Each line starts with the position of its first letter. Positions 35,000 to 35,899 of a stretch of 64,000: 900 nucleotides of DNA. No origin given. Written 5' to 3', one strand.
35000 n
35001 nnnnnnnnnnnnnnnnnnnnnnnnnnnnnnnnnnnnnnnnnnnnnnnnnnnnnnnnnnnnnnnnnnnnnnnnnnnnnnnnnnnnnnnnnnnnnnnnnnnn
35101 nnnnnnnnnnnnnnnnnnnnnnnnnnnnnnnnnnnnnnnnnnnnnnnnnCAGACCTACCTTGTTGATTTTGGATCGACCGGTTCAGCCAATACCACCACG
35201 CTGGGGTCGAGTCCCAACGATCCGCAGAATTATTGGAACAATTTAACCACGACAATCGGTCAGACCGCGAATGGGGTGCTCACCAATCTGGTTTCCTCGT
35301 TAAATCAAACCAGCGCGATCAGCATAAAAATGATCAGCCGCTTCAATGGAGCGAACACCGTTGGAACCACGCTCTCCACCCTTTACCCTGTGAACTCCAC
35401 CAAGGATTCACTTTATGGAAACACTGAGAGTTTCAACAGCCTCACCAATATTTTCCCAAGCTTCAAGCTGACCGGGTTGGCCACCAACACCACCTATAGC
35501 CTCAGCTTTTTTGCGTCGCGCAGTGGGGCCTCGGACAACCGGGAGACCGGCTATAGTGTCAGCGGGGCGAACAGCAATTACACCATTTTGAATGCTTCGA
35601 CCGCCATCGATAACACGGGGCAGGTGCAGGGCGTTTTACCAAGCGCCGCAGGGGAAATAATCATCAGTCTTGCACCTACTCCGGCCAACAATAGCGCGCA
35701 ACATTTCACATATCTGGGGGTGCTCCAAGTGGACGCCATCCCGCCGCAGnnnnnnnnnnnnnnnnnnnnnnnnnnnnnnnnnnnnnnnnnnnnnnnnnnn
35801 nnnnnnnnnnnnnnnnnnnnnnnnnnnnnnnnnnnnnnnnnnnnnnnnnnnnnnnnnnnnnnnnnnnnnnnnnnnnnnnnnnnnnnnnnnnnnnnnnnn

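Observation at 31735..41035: A sensor kinase and its NarL-type regulator are separated by two large secreted proteins, suggesting a self-contained sensing and surface module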

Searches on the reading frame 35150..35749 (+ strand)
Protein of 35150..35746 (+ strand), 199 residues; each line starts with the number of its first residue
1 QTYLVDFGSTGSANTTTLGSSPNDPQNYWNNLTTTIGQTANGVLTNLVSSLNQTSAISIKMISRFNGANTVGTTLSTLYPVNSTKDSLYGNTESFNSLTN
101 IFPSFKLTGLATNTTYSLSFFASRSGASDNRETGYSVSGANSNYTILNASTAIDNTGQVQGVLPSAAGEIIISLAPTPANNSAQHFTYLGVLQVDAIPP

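Call 14: find_homologous_proteins(query=A1, max_evalue=0.00001)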
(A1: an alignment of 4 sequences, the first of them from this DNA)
Query A1 (4 sequences) (198 aa, profile of the alignment): 190 proteins with E <= 0.00001 among 3224 candidates; the best 120 are listed.
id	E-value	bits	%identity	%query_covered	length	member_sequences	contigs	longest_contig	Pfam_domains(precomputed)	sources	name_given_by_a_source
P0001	4.1e-87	309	59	99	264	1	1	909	-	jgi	jgi:hypothetical protein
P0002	7.8e-85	302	55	99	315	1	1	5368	-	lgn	-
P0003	3.5e-84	299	60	100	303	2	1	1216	PF07679.23,PF13927.13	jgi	jgi:hypothetical protein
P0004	4.5e-84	299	53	99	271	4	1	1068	-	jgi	jgi:hypothetical protein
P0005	1.0e-83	298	56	99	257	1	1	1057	-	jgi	jgi:hypothetical protein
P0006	4.9e-83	296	56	99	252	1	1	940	-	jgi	jgi:hypothetical protein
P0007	1.3e-82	294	56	99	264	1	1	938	-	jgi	jgi:hypothetical protein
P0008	2.0e-82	294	55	99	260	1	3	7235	PF07589.17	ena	-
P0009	3.0e-82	293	55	99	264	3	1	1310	-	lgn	-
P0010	4.3e-82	293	56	100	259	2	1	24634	-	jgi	jgi:hypothetical protein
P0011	1.9e-80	287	57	99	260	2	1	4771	-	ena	-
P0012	2.0e-80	287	52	99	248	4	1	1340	-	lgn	-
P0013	2.5e-80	287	58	98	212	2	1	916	-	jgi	jgi:hypothetical protein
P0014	1.4e-78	281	50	86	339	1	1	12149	-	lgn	-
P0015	2.0e-78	281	52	97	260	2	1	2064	-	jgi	jgi:hypothetical protein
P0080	2.4e-58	215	49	99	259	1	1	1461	PF07589.17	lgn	-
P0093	3.4e-54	202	43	99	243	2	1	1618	PF07589.17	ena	-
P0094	4.1e-54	201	45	98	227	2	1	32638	PF07589.17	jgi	-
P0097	2.9e-53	199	45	98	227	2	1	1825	PF07589.17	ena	-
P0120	1.8e-48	183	47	98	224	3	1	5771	PF07589.17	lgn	-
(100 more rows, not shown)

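Call 16: find_related_loci(query=A1, collection=genome_contigs, flank=10000)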
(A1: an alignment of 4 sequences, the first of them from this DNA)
Query A1 (198 aa) in genome_contigs; peptide patterns used: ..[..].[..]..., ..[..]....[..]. (x = any residue, [..] = any of these).
97 stretches matched a pattern; 54 encode a relative of the query (tblastn E <= 1e-3); 51 distinct loci.
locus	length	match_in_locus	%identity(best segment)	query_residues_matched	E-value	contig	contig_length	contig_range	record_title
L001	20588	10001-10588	62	1-198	7e-75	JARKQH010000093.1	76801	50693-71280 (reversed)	MAG: Verrucomicrobiota bacterium isolate Reactor_maxbin.083 k141_487013, whole genome shotgun sequence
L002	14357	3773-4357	63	1-198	7e-74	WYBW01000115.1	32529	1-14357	MAG: Verrucomicrobiia bacterium isolate VER1 k127_406503, whole genome shotgun sequence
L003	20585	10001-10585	57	1-198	9e-70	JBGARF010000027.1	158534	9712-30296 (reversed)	MAG: Limisphaerales bacterium isolate MAG_MBR_H10.46 MBRH10-46_opera_contig_408, whole genome shotgun sequence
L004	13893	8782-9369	58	1-198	1e-69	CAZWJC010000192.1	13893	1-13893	MAG TPA_asm: uncultured Verrucomicrobiota bacterium isolate SRP220891_co2_456 genome assembly, contig: NODE_7121_length_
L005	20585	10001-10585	57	1-198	2e-68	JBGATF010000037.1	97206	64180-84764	MAG: Limisphaerales bacterium isolate MAG_AAO_H10.62 AAOH10-62_opera_contig_1133, whole genome shotgun sequence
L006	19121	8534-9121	56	1-198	3e-68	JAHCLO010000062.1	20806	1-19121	MAG: Verrucomicrobiia bacterium isolate TGS_VER2 VER2_62, whole genome shotgun sequence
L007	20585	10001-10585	54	1-198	5e-67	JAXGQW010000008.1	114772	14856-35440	MAG: Verrucomicrobiota bacterium isolate AnMBR.bin335 bin335_8, whole genome shotgun sequence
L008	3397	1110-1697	56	1-198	6e-67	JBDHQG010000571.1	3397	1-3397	MAG: Limisphaerales bacterium isolate AS-MICRO-OLR.142 NODE_165213_length_3397_cov_2.299756, whole genome shotgun sequen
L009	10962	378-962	55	1-198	9e-67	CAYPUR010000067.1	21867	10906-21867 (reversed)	MAG TPA_asm: uncultured Verrucomicrobiota bacterium isolate SRP263991_co1_516 genome assembly, contig: NODE_3323_length_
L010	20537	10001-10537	59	19-198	1e-65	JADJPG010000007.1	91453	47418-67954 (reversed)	MAG: Verrucomicrobia bacterium isolate Fred_18-Q3-R57-64_BATAC.349 tig00012051-10-915670, whole genome shotgun sequence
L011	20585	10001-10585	53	1-198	8e-65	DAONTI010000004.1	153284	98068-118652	MAG TPA_asm: Verrucomicrobiota bacterium isolate AMR_MDS_4256 NODE_46_length_153284_cov_27.304714, whole genome shotgun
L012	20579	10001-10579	53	5-197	3e-64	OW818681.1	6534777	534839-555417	metagenome genome assembly, chromosome: 1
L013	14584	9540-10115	53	1-194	2e-64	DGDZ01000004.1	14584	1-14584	MAG TPA_asm: Verrucomicrobia subdivision 3 bacterium UBA3939 UBA3939_contig_21037, whole genome shotgun sequence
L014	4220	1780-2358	51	5-197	6e-64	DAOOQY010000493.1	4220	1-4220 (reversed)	MAG TPA_asm: Verrucomicrobiota bacterium isolate AMR_MDS_2559 NODE_24917_length_4220_cov_3.926050, whole genome shotgun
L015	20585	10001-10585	55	1-198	6e-64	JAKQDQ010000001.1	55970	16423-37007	MAG: Verrucomicrobiota bacterium isolate USDE_maxbin.059_sub k141_1870104, whole genome shotgun sequence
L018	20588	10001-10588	54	2-198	4e-63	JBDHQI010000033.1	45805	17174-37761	MAG: Verrucomicrobiota bacterium isolate AS-MESO-3CA.116 NODE_3138_length_45805_cov_74.714639, whole genome shotgun sequ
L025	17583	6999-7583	54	1-198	4e-66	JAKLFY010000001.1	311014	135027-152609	MAG: Verrucomicrobia bacterium isolate RA.bin27 RA.bin27_1, whole genome shotgun sequence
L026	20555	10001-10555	55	2-191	2e-60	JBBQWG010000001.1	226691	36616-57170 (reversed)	MAG: Verrucomicrobiales bacterium isolate Co_metawrap_2047 Cmw_2047_k141_28579273_length_226691_cov_12.0000, whole genom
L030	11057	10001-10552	51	4-192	5e-56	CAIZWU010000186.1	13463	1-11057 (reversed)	uncultured bacterium isolate Loc090402-4m_bin-0721 genome assembly, contig: bin-0721:186/405, whole genome shotgun seque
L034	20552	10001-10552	52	4-192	1e-54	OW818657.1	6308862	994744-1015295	metagenome genome assembly, chromosome: 1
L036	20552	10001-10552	52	4-192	4e-54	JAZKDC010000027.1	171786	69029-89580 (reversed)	MAG: Verrucomicrobiota bacterium isolate DC_HB_01_SPN181219-bin032 DCHB01SPN_B032_0_000000000027, whole genome shotgun s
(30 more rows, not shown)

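Call 27: predict_structure(alignment_id=A2)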
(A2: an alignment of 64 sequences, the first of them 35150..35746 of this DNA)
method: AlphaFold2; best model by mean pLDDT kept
length: 199 residues; sequences in the alignment: 64
mean_pLDDT: 96.2   pTM: 0.92
mean pLDDT of the five models: 96.2, 96.1, 95.6, 94.3, 92.2
residues with pLDDT >= 90: 185; 70-90: 14; 50-70: 0; < 50: 0
segments of 3 or more residues with pLDDT < 50: none
pLDDT, mean of each block of 10 residues (from residue 1): 92 84 95 96 98 98 97 96 96 98 99 98 96 98 98 96 98 99 98 93
secondary structure, 60 per line:
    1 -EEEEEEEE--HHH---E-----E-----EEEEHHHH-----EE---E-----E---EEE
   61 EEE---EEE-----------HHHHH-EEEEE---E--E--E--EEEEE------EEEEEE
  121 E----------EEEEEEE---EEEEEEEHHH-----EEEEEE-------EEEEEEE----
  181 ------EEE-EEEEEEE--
elements in order: E2-9 E30-33 H34-37 E58-63 E67-69 H81-85 E87-91 E104-108 E115-121 E132-138 E142-148 E157-162 E170-176 E187-189 E191-197

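Call 30: fold_search(model_id=the predicted structure, library=pdb)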
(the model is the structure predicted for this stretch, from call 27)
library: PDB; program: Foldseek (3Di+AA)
matches with E <= 10: 1327; with E <= 0.001: 12
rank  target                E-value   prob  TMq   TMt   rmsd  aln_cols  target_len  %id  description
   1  5y96_A                2.8e-04  1.00  0.48  0.28   7.9       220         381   12  Crystal structure of ANXUR1 extracellular domain from Arabidopsis thaliana (released 2018-02-28)
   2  6fig_B                3.2e-04  1.00  0.40  0.22  11.0       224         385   11  Crystal structure of the ANX1 ectodomain from Arabidopsis thaliana (released 2018-07-11)
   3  6a5c                  3.2e-04  1.00  0.39  0.22  10.9       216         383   11  Crystal structure of plant Receptor-like Kinase ANX2 (released 2019-06-26)
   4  6a5a_A                3.5e-04  1.00  0.40  0.22  11.5       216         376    9  Crystal structure of plant Receptor-like Kinase ANX1 (released 2019-06-26)
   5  2xon_L                4.2e-04  1.00  0.36  0.48   4.6       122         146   11  Structure of TmCBM61 in complex with beta-1,4-galactotriose at 1.4 A resolution (released 2010-09-08)
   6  6fig_A                6.2e-04  1.00  0.51  0.29   7.3       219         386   11  Crystal structure of the ANX1 ectodomain from Arabidopsis thaliana (released 2018-07-11)
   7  6a5b                  7.0e-04  1.00  0.42  0.25   6.9       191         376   11  Crystal structure of plant Receptor-like Kinase FER (released 2019-06-26)
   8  6fih_A                7.8e-04  1.00  0.43  0.24   9.1       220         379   10  Crystal structure of the ANX2 ectodomain from Arabidopsis thaliana (released 2018-07-11)
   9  2w46_A                8.3e-04  1.00  0.33  0.45   8.1       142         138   18  CBM35 from Cellvibrio japonicus Abf62 (released 2009-01-27)
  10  6a5e_A                8.3e-04  1.00  0.42  0.25  10.4       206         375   12  Crystal structure of plant peptide RALF23 in complex with FER and LLG2 (released 2019-06-26)
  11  2xom_A                8.7e-04  1.00  0.30  0.38   6.2       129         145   12  Atomic resolution structure of TmCBM61 in complex with beta-1,4- galactotriose (released 2010-09-08)
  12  5y96_B                9.8e-04  1.00  0.47  0.27   8.5       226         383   12  Crystal structure of ANXUR1 extracellular domain from Arabidopsis thaliana (released 2018-02-28)
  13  5y92_A                1.1e-03  1.00  0.39  0.21   9.9       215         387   12  Crystal structure of ANXUR2 extracellular domain from Arabidopsis thaliana (released 2018-02-28)
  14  2w87_A                1.2e-03  1.00  0.33  0.44   8.2       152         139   16  Xyl-CBM35 in complex with glucuronic acid containing disaccharide. (released 2009-01-27)
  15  4a41                  1.2e-03  1.00  0.35  0.46   7.5       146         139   14  CpGH89CBM32-5, from Clostridium perfringens, in complex with galactose (released 2012-04-04)
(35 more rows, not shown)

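Call 42: search_protein_representatives(alignment_id=A1)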
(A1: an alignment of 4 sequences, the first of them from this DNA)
Query: 4 sequences, 197 profile positions. Proteins with E-value up to 0.001 (for the whole library): 1615; up to 1e-10: 975; up to 1e-30: 213. The best 150 are listed.
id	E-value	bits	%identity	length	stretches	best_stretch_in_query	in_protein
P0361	7.4e-233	782.9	-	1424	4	2-192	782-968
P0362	1.9e-210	709.8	-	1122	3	2-192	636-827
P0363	7.4e-206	694.8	-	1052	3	2-193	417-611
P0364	3.5e-191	646.9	-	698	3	3-192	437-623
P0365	2.3e-190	644.2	-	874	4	1-194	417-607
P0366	1.5e-185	628.5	-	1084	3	2-195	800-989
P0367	4.7e-171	581.2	-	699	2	2-197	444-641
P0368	6.8e-154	525.2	-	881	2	2-193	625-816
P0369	3.1e-133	457.8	-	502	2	2-195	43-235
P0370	2.4e-132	454.9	-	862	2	2-195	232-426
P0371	1.5e-131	452.3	-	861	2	2-192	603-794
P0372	1.4e-129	445.9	-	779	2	2-196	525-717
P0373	6.2e-126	434.0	-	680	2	2-195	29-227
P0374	3.8e-123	424.9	-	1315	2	2-194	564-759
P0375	2.7e-122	422.1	-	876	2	2-191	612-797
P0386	2.0e-102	357.3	-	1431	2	4-191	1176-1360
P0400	3.5e-77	274.9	-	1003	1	2-192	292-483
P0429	1.1e-56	208.1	-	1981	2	2-192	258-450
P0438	5.0e-54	199.3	-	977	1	2-194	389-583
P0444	2.9e-52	193.6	-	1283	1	3-193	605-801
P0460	1.7e-48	181.3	-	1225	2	12-194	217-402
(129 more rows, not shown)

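Call 43: search_protein_families(library=pfam, proteins=[P0374, P0386, P0429, P0400, P0444, P0460, P0438], max_evalue=0.00001)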
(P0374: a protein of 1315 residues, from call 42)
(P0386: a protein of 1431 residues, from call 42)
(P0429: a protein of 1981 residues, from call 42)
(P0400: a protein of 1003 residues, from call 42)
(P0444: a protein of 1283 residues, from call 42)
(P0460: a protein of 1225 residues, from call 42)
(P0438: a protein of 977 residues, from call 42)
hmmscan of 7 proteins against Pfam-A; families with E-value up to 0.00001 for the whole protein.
P0374 (1315 aa): 1 family
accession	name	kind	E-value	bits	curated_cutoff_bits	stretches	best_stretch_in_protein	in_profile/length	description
PF05345.18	He_PIG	-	8.9e-09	36.1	24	1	761-840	1-95/96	Putative Ig domain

P0386 (1431 aa): 4 families
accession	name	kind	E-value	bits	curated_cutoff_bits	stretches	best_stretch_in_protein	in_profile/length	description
PF07632.16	Sde182_NH-like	-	8.7e-84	281.7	26.8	1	87-350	1-268/268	Cellulose-binding Sde182, nucleoside hydrolase-like domain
PF21027.3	Sde0182_C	-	5.6e-27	94.6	27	1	449-528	2-81/83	Cellulose-binding protein Sde0182, C-terminal domain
PF16227.11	DUF4886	-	2.6e-08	33.6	26.7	1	589-760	71-223/242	Domain of unknown function (DUF4886)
PF13753.12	SWM_repeat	-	9.5e-06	26.2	27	0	1068-1136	2-71/86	Putative flagellar system-associated repeat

P0429 (1981 aa): 6 families
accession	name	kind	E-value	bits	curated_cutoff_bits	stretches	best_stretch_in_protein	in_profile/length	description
PF17164.10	DUF5122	-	2.4e-70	232.9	27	5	593-624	1-32/36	Domain of unknown function (DUF5122) beta-propeller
PF13306.12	LRR_5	-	2.2e-37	128.2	27.7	1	69-196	1-126/127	BspA type Leucine rich repeat region (6 copies)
PF16656.11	Pur_ac_phosph_N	-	4.6e-15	56.4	30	0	1265-1329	26-90/93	Purple acid Phosphatase, N-terminal domain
PF00041.27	fn3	-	1.3e-11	44.9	25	0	1196-1225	48-77/84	Fibronectin type III domain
PF16655.11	PhoD_N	-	1.3e-10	42.1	30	0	1277-1328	39-89/90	PhoD-like phosphatase, N-terminal domain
PF25059.1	FN3_DSCAM-DSCAML_C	-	1.5e-08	35.3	39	0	1196-1232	44-79/89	DSCAM/DSCAML C-terminal Fn3-like domain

P0400 (1003 aa): 3 families
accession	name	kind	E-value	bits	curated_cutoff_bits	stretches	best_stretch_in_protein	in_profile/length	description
PF18887.5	MBG_3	-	2.7e-121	396.2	25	5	488-558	1-71/72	MBG domain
PF18676.6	MBG_2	-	4.8e-23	82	25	1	848-921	1-72/72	MBG domain (YGX type)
PF00028.23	Cadherin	-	5.7e-10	39.9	28.8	1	188-273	2-86/93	Cadherin domain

P0444 (1283 aa): 1 family
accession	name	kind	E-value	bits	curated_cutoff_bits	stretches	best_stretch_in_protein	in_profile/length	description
PF00150.24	Cellulase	-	5.6e-22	79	23.5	1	48-314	2-268/272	Cellulase (glycosyl hydrolase family 5)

P0460 (1225 aa): 1 family
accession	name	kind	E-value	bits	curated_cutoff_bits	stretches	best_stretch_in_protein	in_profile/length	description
PF13472.12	Lipase_GDSL_2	-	1e-08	36.3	32.9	1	502-685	1-178/178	GDSL-like Lipase/Acylhydrolase family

P0438 (977 aa): 5 families
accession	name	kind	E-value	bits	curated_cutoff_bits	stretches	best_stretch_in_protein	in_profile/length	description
PF00028.23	Cadherin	-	2.4e-29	102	28.8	2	866-948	3-88/93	Cadherin domain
PF18998.6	Flg_new_2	-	3.5e-10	40.2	23.6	1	595-659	6-71/73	Divergent InlB B-repeat domain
PF17803.7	Cadherin_4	-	8.9e-09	36.2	25.1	1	846-915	1-70/71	Bacterial cadherin-like domain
PF17963.7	Big_9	-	1.5e-07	32.6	23.6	0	856-938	1-78/89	Bacterial Ig domain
PF23592.1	Cadherin_CELSR2_9th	-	5.3e-07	30.1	36.8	0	876-939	27-90/100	CELSR2-like, ninth cadherin domain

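Call 48: search_protein_families(library=pfam, proteins=[L001:6432-9779:+, L001:15039-18095:-, L006:3407-5008:-, L006:10513-11484:-, L012:11093-12874:-, L012:12960-14801:+, L018:3962-5233:-, L018:10903-11757:+, L025:5669-6427:-, L025:11649-13328:-], max_evalue=0.00001)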
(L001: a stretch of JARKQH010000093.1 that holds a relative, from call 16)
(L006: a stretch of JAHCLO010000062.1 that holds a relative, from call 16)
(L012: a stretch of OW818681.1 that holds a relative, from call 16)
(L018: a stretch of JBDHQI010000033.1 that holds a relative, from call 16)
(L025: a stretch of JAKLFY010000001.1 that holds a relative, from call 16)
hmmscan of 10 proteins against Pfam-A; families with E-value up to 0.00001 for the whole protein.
L001:6432-9779:+ (1115 aa): 1 family
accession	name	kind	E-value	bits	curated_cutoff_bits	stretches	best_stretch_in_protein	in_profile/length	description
PF11172.13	DUF2959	-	1.9e-72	243.9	26.8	1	925-1114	1-190/190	Protein of unknown function (DUF2959)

L001:15039-18095:- (1018 aa): 4 families
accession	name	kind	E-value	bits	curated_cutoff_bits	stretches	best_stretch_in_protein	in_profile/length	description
PF13385.13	Laminin_G_3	-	1.2e-17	64.8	27.6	1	465-611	18-151/151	Concanavalin A-like lectin/glucanases superfamily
PF13927.12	Ig_3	-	1.1e-07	32.7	30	1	302-370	2-78/78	Immunoglobulin domain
PF07679.22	I-set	-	1.6e-07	31.7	23.7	1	312-378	10-85/90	Immunoglobulin I-set domain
PF13895.12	Ig_2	-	1.4e-06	28.9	27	0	305-375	5-70/79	Immunoglobulin domain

L006:3407-5008:- (533 aa): 7 families
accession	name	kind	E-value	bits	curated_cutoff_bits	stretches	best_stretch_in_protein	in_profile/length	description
PF02775.26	TPP_enzyme_C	-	5.8e-14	52.6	21.9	1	257-419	2-151/151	Thiamine pyrophosphate enzyme, C-terminal TPP binding domain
PF13237.11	Fer4_10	-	1.1e-07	32.1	25.5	0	148-165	2-19/53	4Fe-4S dicluster domain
PF13484.11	Fer4_16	-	1.9e-07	32.2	30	0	80-124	1-47/66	4Fe-4S double cluster binding domain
PF12838.12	Fer4_7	-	2.5e-07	31.5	27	0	75-93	32-50/52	4Fe-4S dicluster domain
PF12797.12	Fer4_2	-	6e-07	29.5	24.5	0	73-92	2-21/22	4Fe-4S binding domain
PF00037.32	Fer4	-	2.6e-06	27.4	21.1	0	77-96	4-23/24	4Fe-4S binding domain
PF13187.11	Fer4_9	-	3.4e-06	27.4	27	0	80-167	1-49/52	4Fe-4S dicluster domain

L006:10513-11484:- (323 aa): 0 families

L012:11093-12874:- (593 aa): 1 family
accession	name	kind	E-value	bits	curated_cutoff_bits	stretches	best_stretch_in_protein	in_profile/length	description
PF13385.13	Laminin_G_3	-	2.6e-50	170.9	27.6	2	115-258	13-150/151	Concanavalin A-like lectin/glucanases superfamily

L012:12960-14801:+ (613 aa): 2 families
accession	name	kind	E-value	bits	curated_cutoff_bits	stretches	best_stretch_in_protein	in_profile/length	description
PF02518.31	HATPase_c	-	3.2e-12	47.3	26.4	1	526-611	6-109/111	Histidine kinase-, DNA gyrase B-, and HSP90-like ATPase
PF07730.19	HisKA_3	-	3e-11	44.1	24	1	415-479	1-66/68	Histidine kinase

L018:3962-5233:- (423 aa): 2 families
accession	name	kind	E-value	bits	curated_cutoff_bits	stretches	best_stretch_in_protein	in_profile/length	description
PF14701.12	hDGE_amylase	-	7.2e-20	71.9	27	1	10-107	17-115/439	Glycogen debranching enzyme, glucanotransferase domain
PF00128.31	Alpha-amylase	-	4.1e-12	46.5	22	1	24-103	28-100/446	Alpha amylase, catalytic domain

L018:10903-11757:+ (284 aa): 2 families
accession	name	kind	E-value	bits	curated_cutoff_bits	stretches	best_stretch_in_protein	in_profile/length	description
PF00722.28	Glyco_hydro_16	-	5.8e-28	98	22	1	66-247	6-160/175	Glycosyl hydrolases family 16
PF03935.22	SKN1_KRE6_Sbg1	-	2.2e-17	63.1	30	1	26-141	114-230/501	Beta-glucan synthesis-associated protein SKN1/KRE6/Sbg1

L025:5669-6427:- (252 aa): 6 families
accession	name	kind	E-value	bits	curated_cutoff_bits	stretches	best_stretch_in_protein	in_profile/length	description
PF08241.18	Methyltransf_11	-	9.7e-19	68.3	21.2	1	42-130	1-94/95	Methyltransferase domain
PF13489.12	Methyltransf_23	-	9.2e-15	55.2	27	1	24-136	8-121/164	Methyltransferase domain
PF13649.12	Methyltransf_25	-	6.4e-13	49.6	27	1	42-126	2-96/97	Methyltransferase domain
PF07021.18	MetW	-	1.1e-11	45.2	21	1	36-136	12-112/193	Methionine biosynthesis protein MetW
PF08242.18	Methyltransf_12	-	2e-10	41.7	30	1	42-128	1-97/98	Methyltransferase domain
PF13847.12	Methyltransf_31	-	2.8e-08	34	27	1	37-135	3-113/145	Methyltransferase domain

L025:11649-13328:- (559 aa): 3 families
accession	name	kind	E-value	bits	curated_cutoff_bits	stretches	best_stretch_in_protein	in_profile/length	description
PF00350.29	Dynamin_N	-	3.8e-23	82.8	27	2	106-183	90-167/168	Dynamin family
PF01926.29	MMR_HSR1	-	5.2e-09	36.7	21.9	1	55-181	3-111/113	50S ribosome-binding GTPase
PF02421.24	FeoB_N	-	1.9e-06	28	27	0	117-201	47-132/156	Ferrous iron transport protein B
